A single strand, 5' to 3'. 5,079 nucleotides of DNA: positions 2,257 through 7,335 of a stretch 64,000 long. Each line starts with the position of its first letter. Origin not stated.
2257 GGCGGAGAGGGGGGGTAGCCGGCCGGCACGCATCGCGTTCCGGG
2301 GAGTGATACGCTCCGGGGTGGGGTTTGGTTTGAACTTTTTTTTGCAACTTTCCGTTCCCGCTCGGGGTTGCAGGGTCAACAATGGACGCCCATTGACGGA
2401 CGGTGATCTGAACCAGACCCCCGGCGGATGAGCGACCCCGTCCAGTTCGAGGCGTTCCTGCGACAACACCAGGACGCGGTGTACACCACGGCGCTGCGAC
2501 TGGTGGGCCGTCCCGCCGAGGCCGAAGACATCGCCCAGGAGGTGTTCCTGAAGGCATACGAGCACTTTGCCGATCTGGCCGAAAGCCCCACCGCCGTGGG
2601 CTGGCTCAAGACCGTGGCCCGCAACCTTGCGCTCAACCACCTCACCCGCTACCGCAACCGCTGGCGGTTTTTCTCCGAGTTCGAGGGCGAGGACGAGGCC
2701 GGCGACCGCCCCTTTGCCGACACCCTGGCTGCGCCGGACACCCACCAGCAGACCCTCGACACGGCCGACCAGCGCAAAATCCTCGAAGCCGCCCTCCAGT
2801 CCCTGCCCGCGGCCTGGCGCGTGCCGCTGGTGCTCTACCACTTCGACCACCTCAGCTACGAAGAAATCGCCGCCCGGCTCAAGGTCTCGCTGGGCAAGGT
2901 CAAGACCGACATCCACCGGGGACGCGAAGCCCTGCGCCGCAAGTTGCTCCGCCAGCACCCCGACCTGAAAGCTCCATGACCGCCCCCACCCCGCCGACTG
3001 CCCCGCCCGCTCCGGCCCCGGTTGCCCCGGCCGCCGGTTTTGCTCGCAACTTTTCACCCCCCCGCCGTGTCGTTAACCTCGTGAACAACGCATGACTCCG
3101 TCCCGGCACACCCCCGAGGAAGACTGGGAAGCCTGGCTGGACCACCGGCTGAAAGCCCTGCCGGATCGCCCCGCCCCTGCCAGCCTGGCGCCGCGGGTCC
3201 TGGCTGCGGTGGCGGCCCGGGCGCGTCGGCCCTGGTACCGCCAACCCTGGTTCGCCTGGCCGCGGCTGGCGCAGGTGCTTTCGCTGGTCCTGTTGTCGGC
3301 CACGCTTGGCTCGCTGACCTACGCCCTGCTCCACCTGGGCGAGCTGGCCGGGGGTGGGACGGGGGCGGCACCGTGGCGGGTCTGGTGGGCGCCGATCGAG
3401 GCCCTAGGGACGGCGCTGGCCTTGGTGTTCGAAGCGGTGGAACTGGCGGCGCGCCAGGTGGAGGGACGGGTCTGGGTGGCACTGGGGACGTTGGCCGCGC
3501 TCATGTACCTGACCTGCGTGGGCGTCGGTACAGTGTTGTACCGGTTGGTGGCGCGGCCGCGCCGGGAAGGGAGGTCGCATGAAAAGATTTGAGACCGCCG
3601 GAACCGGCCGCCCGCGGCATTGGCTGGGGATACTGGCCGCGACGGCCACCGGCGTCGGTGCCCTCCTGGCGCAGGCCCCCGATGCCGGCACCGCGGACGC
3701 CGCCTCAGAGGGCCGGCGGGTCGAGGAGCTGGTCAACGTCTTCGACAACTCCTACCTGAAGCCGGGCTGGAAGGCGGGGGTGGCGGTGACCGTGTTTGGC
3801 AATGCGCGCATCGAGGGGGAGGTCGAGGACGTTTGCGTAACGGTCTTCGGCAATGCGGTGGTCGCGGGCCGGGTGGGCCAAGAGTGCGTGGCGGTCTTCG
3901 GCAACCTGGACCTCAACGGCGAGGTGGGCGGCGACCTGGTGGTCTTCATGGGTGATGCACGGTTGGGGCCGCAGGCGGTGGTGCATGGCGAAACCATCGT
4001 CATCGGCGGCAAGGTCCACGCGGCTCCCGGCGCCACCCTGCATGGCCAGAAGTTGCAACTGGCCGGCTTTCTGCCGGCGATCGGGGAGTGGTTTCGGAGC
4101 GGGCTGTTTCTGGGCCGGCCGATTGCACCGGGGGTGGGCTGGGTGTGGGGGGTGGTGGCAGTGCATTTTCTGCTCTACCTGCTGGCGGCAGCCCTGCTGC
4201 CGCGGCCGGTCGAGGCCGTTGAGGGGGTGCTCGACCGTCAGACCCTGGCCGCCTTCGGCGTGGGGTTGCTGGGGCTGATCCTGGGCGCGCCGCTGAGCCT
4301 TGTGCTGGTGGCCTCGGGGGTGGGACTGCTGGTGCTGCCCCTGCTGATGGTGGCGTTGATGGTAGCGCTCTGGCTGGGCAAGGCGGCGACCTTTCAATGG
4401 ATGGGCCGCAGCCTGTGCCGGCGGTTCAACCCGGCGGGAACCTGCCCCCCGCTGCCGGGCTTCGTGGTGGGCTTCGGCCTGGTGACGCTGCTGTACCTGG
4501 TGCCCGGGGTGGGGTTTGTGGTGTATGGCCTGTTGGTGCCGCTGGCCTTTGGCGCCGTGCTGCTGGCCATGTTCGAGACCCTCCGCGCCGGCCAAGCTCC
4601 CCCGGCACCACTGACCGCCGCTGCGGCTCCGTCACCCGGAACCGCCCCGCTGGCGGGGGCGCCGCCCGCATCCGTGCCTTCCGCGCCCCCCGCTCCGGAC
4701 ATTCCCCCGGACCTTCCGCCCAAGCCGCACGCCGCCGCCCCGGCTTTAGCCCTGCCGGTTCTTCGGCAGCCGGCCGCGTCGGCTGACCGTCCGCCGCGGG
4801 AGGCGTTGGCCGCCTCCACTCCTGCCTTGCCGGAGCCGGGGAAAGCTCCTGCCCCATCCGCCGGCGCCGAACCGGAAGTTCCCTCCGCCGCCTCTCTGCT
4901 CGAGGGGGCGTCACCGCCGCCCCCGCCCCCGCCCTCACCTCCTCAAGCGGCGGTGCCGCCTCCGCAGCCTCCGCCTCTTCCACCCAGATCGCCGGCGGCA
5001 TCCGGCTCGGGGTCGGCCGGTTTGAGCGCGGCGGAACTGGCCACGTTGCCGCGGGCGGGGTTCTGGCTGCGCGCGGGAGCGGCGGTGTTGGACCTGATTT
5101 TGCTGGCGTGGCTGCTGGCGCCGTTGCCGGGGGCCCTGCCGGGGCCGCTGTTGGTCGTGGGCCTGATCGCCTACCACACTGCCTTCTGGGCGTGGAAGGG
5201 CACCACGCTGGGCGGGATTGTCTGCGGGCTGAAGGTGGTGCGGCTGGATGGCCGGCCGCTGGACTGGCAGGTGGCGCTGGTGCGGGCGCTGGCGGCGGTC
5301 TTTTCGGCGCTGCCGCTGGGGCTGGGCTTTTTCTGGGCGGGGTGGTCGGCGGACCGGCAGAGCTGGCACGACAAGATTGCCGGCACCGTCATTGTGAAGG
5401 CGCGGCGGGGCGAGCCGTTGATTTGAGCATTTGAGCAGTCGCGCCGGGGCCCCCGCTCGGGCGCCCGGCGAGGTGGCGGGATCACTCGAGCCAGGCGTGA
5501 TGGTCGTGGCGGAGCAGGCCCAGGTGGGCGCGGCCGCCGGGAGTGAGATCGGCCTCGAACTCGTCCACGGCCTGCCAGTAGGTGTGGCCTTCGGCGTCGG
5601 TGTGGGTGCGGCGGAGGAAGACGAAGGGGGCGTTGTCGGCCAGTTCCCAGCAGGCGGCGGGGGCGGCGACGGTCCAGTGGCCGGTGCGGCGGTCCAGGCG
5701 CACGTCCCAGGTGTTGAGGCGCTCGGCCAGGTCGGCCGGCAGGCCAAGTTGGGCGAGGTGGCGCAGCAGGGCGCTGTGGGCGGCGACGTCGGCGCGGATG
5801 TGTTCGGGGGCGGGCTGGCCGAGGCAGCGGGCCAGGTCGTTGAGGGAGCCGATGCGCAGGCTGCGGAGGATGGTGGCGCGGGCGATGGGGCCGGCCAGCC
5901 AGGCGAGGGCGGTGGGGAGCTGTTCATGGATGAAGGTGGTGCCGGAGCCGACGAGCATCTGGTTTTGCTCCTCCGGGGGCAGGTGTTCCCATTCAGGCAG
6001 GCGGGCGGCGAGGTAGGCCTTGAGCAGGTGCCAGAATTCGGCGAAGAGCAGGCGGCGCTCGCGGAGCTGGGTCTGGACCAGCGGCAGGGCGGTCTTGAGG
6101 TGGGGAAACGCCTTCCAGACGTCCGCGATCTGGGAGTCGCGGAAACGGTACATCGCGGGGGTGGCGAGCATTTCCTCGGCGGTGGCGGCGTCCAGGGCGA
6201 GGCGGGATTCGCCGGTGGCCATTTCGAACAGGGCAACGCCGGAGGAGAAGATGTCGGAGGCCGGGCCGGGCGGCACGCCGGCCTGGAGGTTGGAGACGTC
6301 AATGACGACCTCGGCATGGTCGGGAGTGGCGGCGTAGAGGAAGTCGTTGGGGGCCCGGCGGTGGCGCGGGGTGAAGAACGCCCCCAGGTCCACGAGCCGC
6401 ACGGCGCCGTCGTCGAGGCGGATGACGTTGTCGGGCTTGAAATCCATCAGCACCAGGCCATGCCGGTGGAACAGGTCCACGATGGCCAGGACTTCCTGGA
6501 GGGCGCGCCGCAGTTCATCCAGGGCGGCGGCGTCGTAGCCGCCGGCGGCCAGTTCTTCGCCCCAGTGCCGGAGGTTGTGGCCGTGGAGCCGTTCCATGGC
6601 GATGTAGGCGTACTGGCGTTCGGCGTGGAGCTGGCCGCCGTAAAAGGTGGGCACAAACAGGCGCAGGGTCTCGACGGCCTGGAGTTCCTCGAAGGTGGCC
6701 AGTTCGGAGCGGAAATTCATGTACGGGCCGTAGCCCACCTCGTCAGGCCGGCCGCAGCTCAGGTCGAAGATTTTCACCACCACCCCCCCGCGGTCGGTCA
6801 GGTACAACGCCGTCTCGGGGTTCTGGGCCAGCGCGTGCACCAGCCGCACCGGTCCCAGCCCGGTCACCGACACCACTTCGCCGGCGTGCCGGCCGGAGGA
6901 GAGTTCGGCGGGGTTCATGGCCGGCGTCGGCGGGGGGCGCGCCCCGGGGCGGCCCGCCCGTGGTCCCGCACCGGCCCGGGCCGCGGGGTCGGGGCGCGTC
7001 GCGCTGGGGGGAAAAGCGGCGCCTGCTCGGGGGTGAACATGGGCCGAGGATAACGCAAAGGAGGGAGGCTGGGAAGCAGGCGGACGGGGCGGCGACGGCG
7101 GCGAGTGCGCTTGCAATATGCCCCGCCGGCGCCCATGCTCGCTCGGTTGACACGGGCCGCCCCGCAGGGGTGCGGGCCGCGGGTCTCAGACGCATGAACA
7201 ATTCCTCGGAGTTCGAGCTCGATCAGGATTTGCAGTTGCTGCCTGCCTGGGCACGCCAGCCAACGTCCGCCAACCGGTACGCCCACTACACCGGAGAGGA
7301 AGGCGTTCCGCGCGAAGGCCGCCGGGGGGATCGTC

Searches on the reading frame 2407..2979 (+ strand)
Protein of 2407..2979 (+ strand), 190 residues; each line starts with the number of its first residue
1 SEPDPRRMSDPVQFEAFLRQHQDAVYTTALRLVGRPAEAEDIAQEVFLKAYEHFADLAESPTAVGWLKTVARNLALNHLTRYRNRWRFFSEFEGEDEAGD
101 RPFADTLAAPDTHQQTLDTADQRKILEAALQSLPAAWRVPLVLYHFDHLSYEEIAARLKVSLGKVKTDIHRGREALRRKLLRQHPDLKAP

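Call 56: search_protein_families(library=pfam, proteins=[window:2407-2979:+], max_evalue=0.001)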
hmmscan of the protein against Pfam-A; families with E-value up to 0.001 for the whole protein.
window:2407-2979:+ (190 aa): 3 families
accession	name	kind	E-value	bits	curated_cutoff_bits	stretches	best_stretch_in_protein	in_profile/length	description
PF04542.20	Sigma70_r2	-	2e-15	56.7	24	1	18-83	2-69/71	Sigma-70 region 2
PF08281.18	Sigma70_r4_2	-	7.1e-14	51.6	25.7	1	124-176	2-54/54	Sigma-70, region 4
PF04545.22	Sigma70_r4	-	3.7e-09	36.4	24.1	1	129-177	1-49/50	Sigma-70, region 4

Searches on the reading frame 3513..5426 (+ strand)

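Call 56: search_protein_families(library=pfam, proteins=[window:3513-5426:+], max_evalue=0.001)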
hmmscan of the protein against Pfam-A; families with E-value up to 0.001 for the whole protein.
window:3513-5426:+ (637 aa): 1 family
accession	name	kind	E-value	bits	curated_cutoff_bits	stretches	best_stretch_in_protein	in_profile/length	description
PF06271.18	RDD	-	4.1e-17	63.2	24.1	1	515-624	2-137/137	RDD family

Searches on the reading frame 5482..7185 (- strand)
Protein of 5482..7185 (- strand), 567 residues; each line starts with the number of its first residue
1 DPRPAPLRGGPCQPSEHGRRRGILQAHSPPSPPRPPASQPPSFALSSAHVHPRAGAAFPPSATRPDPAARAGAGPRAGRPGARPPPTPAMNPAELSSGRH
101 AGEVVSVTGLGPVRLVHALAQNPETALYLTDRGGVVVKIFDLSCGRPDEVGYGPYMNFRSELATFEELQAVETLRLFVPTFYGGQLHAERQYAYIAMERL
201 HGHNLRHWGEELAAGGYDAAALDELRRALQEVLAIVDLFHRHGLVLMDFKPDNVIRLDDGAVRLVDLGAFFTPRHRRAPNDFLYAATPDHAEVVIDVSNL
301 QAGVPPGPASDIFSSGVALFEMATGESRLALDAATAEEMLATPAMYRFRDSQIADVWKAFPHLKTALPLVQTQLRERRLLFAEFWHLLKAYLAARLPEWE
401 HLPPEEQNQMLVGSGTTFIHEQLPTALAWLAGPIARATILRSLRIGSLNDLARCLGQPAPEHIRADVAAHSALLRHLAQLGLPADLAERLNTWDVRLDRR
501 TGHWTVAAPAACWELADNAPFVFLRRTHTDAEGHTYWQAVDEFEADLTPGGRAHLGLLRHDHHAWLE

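Call 56: search_protein_families(library=pfam, proteins=[window:5482-7185:-], max_evalue=0.001)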
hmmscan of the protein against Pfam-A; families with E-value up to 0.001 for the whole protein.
window:5482-7185:- (567 aa): 1 family
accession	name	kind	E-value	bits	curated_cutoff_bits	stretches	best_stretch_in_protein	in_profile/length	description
PF00069.31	Pkinase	-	6.8e-11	42.5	31.7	1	157-336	44-204/263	Protein kinase domain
